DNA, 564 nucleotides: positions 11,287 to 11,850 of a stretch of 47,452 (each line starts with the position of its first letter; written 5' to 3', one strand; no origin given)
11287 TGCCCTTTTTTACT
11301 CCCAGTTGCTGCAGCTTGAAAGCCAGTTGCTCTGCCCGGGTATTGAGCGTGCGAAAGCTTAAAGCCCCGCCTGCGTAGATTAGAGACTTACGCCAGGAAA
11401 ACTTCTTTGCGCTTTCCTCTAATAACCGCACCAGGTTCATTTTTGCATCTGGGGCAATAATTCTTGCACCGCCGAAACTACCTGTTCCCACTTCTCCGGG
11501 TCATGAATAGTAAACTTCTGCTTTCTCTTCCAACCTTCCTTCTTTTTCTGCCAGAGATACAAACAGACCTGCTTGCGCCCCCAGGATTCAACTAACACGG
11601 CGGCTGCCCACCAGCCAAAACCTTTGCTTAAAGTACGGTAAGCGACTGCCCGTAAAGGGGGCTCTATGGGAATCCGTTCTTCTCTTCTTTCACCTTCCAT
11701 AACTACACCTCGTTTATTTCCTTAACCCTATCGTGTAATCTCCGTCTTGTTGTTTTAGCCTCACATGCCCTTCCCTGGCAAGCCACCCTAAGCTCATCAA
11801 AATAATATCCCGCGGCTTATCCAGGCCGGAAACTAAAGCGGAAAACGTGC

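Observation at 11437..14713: Candidate undescribed nine-gene module: cytoskeletal/DNA-binding scaffold + PMF motor + small regulators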

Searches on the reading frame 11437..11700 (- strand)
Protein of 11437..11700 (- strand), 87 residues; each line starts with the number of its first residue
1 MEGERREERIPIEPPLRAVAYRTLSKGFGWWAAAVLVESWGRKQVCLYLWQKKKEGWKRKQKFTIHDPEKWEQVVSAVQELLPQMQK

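Call 4: search_protein_families(library=pfam, proteins=[window:11437-11700:-], max_evalue=0.1)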
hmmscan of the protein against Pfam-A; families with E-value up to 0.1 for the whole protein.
window:11437-11700:- (87 aa): 0 families

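Call 35: search_protein_families(library=ncbifam, proteins=[window:11437-11700:-], max_evalue=0.01)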
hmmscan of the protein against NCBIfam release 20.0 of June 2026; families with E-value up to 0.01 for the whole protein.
window:11437-11700:- (87 aa): 0 families

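Call 36: search_protein_families(library=padloc, proteins=[window:11437-11700:-], max_evalue=0.01)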
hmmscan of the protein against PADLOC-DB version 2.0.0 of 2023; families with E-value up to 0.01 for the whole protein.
window:11437-11700:- (87 aa): 0 families

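Call 45: find_related_loci(query=A4, collection=metagenome_contigs, flank=8000)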
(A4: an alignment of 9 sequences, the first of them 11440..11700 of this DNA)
Query A4 (87 aa) in metagenome_contigs; peptide patterns used: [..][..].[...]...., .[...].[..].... (x = any residue, [..] = any of these).
377 stretches matched a pattern; 206 encode a relative of the query (tblastn E <= 1e-3); the best 80 are kept; 80 distinct loci.
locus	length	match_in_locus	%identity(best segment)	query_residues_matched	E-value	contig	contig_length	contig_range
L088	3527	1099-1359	90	1-87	2e-50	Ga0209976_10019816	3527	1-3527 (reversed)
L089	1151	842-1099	85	1-86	7e-51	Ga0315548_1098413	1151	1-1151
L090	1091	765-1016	82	3-86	5e-48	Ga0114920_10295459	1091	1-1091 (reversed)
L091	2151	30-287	79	1-86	2e-45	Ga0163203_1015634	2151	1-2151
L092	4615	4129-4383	82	2-86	3e-45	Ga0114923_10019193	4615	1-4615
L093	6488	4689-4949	79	1-87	4e-45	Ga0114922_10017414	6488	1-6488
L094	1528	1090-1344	82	2-86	2e-45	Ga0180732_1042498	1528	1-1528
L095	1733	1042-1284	75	2-86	5e-41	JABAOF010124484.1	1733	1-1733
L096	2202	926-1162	71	8-86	2e-36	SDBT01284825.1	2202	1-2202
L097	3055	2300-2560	64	1-85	3e-35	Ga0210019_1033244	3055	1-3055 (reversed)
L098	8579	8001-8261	64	1-85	3e-35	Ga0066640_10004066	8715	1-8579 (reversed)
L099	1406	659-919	64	1-85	8e-36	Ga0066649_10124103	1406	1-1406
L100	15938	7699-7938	60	7-86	1e-33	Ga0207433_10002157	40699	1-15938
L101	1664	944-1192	57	4-86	3e-33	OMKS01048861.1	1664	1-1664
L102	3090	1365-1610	56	5-86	3e-33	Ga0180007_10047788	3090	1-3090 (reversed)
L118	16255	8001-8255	54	1-85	7e-31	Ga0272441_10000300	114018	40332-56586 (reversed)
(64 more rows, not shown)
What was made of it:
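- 11437..11700 (-): Unit B, gene 6: p87, a highly conserved W/K/R-rich protein of four beta-strands plus a helix. A PC4-like fold is tentative. 206 metagenome stretches encode a relative (call 45).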

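Call 50: search_protein_families(library=pfam, proteins=[L118:8311-9240:+], max_evalue=0.01)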
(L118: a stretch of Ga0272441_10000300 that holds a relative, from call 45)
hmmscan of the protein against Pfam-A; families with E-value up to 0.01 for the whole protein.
L118:8311-9240:+ (310 aa): 1 family
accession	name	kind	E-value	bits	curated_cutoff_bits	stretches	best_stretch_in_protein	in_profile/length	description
PF00850.24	Hist_deacetyl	-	1.6e-61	208.7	27.9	1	25-288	1-285/298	Histone deacetylase domain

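Call 57: search_protein_representatives(protein=window:11440-11700:-)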
Query: 87 residues. Proteins with E-value up to 0.001 (for the whole library): 139; up to 1e-10: 31; up to 1e-30: 0. The best 139 are listed.
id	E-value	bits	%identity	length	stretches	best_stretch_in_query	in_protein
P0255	4.3e-26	106.9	61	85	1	7-82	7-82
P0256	1.5e-20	89.2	49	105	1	8-84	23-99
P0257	4.1e-18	81.3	43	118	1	3-85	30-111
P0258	1.0e-15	73.6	38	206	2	20-82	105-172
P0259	2.3e-15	72.6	33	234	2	5-85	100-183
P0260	7.1e-15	71.0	59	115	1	5-58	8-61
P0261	1.0e-14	70.5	41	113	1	6-83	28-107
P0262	1.3e-14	70.1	34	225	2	20-81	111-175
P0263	1.8e-14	69.7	38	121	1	4-82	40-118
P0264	2.3e-14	69.3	41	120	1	6-85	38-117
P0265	4.5e-14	68.4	42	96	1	2-81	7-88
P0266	5.1e-14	68.2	40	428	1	4-85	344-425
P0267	7.1e-14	67.8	40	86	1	5-84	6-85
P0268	8.5e-14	67.5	47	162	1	10-83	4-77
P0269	8.8e-14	67.5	39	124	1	6-80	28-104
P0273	2.1e-13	66.3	36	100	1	4-86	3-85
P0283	2.4e-11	59.7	45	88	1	6-82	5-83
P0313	2.0e-08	50.3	39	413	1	8-84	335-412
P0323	5.9e-08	48.8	37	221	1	10-80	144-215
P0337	4.4e-07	46.0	36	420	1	21-81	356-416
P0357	1.8e-05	40.9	32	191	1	6-84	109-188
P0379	3.5e-04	36.8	41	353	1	16-83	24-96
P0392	8.5e-04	35.5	44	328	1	17-78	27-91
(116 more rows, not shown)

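Call 58: search_protein_families(library=pfam, proteins=[P0266, P0313, P0337, P0258, P0259, P0379, P0392, P0323, P0268, P0357], max_evalue=0.01)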
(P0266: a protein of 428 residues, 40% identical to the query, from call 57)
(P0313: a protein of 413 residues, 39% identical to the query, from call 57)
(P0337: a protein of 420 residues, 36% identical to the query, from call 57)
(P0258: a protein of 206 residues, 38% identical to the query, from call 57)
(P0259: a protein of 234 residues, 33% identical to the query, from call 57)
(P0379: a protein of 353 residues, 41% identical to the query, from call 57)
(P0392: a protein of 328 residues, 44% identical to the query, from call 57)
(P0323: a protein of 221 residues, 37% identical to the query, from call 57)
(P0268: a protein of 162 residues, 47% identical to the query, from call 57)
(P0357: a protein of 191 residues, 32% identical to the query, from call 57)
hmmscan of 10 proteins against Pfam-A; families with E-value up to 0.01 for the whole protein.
P0266 (428 aa): 1 family
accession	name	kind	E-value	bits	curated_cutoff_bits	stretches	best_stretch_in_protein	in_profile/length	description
PF02073.20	Peptidase_M29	-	2.4e-15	56.7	27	1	132-333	187-406/406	Thermophilic metalloprotease (M29)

P0313 (413 aa): 7 families
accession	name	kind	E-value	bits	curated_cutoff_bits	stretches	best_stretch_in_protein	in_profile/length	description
PF13191.12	AAA_16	-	7.9e-06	26.9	32.6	1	29-83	14-64/167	AAA ATPase domain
PF20720.3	nSTAND3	-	0.00012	22.3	27.2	1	29-70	5-45/155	Novel STAND NTPase 3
PF13481.12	AAA_25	-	0.00015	21.9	27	1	42-82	34-73/195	AAA domain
PF13401.12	AAA_22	-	0.00058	20.6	27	0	40-58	4-22/130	AAA domain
PF01695.23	IstB_IS21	-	0.0044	17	24.1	1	41-67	92-118/238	IstB-like ATP binding protein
PF05496.18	RuvB_N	-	0.0051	17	27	0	14-62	2-54/159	Holliday junction DNA helicase RuvB P-loop domain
PF00004.35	AAA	-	0.0065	17.4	21.2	0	45-63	2-20/131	ATPase family associated with various cellular activities (AAA)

P0337 (420 aa): 0 families

P0258 (206 aa): 0 families

P0259 (234 aa): 0 families

P0379 (353 aa): 3 families
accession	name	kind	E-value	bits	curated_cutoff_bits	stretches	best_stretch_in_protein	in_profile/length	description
PF14082.12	SduA_C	-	5.9e-14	53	27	1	195-335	2-159/159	Shedu protein SduA, C-terminal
PF08614.16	ATG16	-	0.00098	19.8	33.7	1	111-175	79-145/200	Autophagy protein 16 (ATG16)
PF06818.20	Fez1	-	0.0018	19.3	34.4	1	109-236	27-163/199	Fez1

P0392 (328 aa): 1 family
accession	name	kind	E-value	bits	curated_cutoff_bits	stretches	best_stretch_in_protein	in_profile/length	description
PF14082.12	SduA_C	-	5.8e-21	75.7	27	1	170-312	2-159/159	Shedu protein SduA, C-terminal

P0323 (221 aa): 0 families

P0268 (162 aa): 0 families

P0357 (191 aa): 0 families

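Call 59: list_cluster_members(proteins=[P0255, P0256, P0257, P0258, P0261, P0266, P0267, P0273, P0313, P0283])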
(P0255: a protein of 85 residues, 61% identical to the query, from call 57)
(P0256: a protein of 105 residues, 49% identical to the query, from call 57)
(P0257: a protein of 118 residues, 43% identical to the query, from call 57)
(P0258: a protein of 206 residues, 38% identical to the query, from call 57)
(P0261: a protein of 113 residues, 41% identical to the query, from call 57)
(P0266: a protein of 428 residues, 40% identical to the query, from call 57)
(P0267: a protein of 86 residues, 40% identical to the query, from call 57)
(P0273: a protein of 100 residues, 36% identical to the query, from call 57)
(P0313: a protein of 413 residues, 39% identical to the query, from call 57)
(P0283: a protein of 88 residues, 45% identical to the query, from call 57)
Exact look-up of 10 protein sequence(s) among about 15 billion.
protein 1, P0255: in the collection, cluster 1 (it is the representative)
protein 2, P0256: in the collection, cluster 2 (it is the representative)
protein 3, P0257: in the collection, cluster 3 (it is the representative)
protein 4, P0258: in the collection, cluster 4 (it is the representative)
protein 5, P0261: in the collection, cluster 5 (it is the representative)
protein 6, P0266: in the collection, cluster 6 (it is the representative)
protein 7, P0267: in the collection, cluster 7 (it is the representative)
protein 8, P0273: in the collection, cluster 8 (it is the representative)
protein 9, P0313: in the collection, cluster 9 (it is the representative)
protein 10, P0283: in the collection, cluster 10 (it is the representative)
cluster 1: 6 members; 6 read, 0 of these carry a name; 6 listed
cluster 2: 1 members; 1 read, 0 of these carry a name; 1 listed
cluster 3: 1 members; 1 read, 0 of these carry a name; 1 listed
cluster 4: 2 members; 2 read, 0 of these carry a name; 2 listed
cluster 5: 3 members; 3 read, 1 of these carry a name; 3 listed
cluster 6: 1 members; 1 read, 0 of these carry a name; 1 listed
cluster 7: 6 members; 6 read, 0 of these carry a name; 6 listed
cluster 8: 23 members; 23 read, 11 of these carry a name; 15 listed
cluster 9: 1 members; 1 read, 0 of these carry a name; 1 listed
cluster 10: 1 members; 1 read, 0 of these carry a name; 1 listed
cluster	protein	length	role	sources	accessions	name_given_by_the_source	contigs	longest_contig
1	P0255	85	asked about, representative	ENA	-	-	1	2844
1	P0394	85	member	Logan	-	-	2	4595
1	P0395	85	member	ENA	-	-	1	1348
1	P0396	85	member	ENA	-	-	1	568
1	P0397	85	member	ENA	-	-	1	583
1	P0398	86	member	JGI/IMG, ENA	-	-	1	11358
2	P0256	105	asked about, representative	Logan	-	-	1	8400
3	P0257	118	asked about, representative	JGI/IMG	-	-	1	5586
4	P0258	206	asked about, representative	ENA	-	-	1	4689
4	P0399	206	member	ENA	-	-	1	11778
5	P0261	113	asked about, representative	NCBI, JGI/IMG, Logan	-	-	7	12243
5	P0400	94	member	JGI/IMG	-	hypothetical protein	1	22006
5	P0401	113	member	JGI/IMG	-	-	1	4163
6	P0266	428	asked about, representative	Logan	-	-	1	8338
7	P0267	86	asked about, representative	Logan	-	-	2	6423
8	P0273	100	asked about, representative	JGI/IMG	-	-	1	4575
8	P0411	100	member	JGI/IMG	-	hypothetical protein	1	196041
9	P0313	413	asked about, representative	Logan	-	-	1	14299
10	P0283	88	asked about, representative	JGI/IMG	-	-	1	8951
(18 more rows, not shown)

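Call 62: find_encoding_contigs(protein=P0411, flank=4000, max_places=2)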
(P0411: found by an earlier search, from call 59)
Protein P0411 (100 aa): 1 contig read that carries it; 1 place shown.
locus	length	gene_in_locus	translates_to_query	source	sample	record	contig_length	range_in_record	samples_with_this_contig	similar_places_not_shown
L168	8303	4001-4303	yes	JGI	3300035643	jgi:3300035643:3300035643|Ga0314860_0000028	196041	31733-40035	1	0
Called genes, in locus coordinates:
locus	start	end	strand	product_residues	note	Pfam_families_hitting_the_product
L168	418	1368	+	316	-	PF10432:bact-PGI_C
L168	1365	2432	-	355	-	PF01658:Inos-1-P_synth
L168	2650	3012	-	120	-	PF00903:Glyoxalase (weak)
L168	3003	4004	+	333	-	PF26233:NicX, PF02073:Peptidase_M29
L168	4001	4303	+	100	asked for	-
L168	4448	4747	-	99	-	-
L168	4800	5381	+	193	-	-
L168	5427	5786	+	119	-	-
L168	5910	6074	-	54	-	-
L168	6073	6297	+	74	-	-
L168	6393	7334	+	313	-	-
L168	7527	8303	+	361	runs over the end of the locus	PF00850:Hist_deacetyl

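Call 63: find_encoding_contigs(protein=P0261, flank=5000, max_places=2)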
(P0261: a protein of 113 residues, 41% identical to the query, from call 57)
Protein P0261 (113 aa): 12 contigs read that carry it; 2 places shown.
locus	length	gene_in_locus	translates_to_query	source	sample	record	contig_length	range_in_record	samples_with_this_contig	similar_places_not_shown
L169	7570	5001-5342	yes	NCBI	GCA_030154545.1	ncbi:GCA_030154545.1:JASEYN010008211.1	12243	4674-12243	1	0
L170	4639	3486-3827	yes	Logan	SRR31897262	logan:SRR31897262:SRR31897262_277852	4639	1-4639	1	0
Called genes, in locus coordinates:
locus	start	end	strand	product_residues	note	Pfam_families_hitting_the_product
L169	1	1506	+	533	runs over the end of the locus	PF06418:CTP_synth_N, PF00117:GATase, PF07722:Peptidase_C26 (weak)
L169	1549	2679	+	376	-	PF00988:CPSase_sm_chain, PF00117:GATase, PF07722:Peptidase_C26 (weak)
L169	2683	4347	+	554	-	PF25596:CPSase_L_D1, PF02786:CPSase_L_D2, PF13535:ATP-grasp_4 (weak), PF02787:CPSase_L_D3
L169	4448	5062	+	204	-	-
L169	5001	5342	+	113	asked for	-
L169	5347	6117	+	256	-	PF00459:Inositol_P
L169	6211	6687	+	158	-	PF03449:GreA_GreB_N, PF01272:GreA_GreB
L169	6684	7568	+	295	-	?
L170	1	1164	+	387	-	?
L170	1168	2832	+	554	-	PF25596:CPSase_L_D1, PF02786:CPSase_L_D2, PF13535:ATP-grasp_4 (weak), PF02787:CPSase_L_D3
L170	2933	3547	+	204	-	-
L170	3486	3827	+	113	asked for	-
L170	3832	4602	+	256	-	PF00459:Inositol_P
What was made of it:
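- Tried and rejected: Contexts of distant p87 relatives (L168-L170): unrelated to ExbBD, so the wider p87 domain family is not TonB-specific (calls 62, 63).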

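Call 68: predict_structure(alignment_id=A5)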
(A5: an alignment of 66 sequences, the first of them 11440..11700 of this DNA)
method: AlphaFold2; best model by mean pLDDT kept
length: 87 residues; sequences in the alignment: 66
mean_pLDDT: 93.4   pTM: 0.77
mean pLDDT of the five models: 93.4, 93.1, 91.9, 91.5, 91.3
residues with pLDDT >= 90: 78; 70-90: 3; 50-70: 5; < 50: 1
segments of 3 or more residues with pLDDT < 50: none
pLDDT, mean of each block of 10 residues (from residue 1): 69 95 96 97 98 97 97 98 95
secondary structure, 60 per line:
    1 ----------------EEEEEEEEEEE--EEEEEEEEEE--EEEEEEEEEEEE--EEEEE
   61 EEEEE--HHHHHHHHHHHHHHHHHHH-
elements in order: E17-27 E30-39 E42-53 E56-65 H68-86
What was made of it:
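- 11437..11700 (-): AF2 pLDDT 93.4 (call 68).
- On PC4/Whirly-like ssDNA-binding fold (for p87): AF2 pLDDT 93.4 with a beta4-alpha topology (call 68).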

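Call 70: fold_search(model_id=the predicted structure, library=pdb)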
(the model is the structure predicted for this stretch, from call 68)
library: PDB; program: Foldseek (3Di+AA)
matches with E <= 10: 455; with E <= 0.001: 0
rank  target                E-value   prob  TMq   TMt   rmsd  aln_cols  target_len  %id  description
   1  5a4n_A                5.1e-02  1.00  0.53  0.64   2.9        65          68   20  Crystal structure of BPSL1147, a PC4 homolog from Burkholderia pseudomallei K96243 (tetragonal crystal form) (released 2016-04-06)
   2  3blz_F                7.1e-02  1.00  0.49  0.36   3.2        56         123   16  Crystal structure of a ntf2-like protein of unknown function (sbal_0622) from shewanella baltica os155 at 1.75 A resol (released 2007-12-25)
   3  7jta_A                8.0e-02  0.99  0.41  0.57   3.7        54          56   13  Crystal structure of a putative nuclease with anti-Cas9 activity from an uncultured Clostridia bacterium (released 2021-09-22)
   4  3blz_A                1.0e-01  1.00  0.49  0.36   3.2        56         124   16  Crystal structure of a ntf2-like protein of unknown function (sbal_0622) from shewanella baltica os155 at 1.75 A resol (released 2007-12-25)
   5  4bg7_B                1.1e-01  1.00  0.60  0.59   2.4        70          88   17  Bacteriophage T5 Homolog of the Eukaryotic Transcription Coactivator PC4 Implicated in Recombination-Dependent DNA Rep (released 2013-09-11)
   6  3cu3                  1.1e-01  0.75  0.32  0.20  12.9        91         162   16  Crystal structure of a domain of unknown function with a cystatin-like fold (npun_r1993) from nostoc punctiforme pcc 731 (released 2008-04-29)
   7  5a4o_A                1.6e-01  0.98  0.51  0.58   3.7        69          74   19  Crystal structure of BPSL1147, a PC4 homolog from Burkholderia pseudomallei K96243 (orthorhombic crystal form) (released 2016-04-06)
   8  7rec_C                1.8e-01  0.98  0.44  0.31   5.5        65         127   11  Structure of Thr354Asn, Glu355Gln, Thr412Asn, Ile414Met, Ile464His, and Phe467Met mutant human CaMKII alpha hub bound  (released 2021-07-21)
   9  6d63_E                2.0e-01  0.99  0.44  0.34   3.7        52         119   12  The structure of AtzH: a little known member of the atrazine breakdown pathway (released 2018-11-14)
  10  8uso_B                2.4e-01  0.98  0.46  0.10   4.9        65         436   11  Full-length human CaMKII delta holoenzyme (released 2024-03-27)
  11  4r80_A                2.8e-01  0.97  0.40  0.44   3.1        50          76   12  Crystal Structure of a De Novo Designed Beta Sheet Protein, Cystatin Fold, Northeast Structural Genomics Consortium (N (released 2014-09-24)
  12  4bg7_A                3.0e-01  0.98  0.53  0.48   4.0        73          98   16  Bacteriophage T5 Homolog of the Eukaryotic Transcription Coactivator PC4 Implicated in Recombination-Dependent DNA Rep (released 2013-09-11)
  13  6d63_G                3.2e-01  0.98  0.42  0.33   2.6        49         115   12  The structure of AtzH: a little known member of the atrazine breakdown pathway (released 2018-11-14)
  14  9eoy_B                3.2e-01  0.98  0.47  0.32   4.7        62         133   10  Structure of Thr354Asn, Glu355Gln, Thr412Asn, Ile414Met, Ile464His, and Phe467Met mutant human CaMKII alpha hub bound  (released 2024-09-25)
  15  3nm7_C                3.2e-01  0.98  0.52  0.59   3.6        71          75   11  Crystal Structure of Borrelia burgdorferi Pur-alpha (released 2010-10-06)
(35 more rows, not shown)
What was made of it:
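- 11437..11700 (-): Foldseek best hits are PC4 homologues and Pur-alpha, TM 0.5-0.64 (call 70).
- On PC4/Whirly-like ssDNA-binding fold (for p87): The best Foldseek hits are 5a4n, 4bg7 and 3nm7 at TM 0.5-0.64 and E 0.05-0.3, and NTF2-like folds score similarly (call 70).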
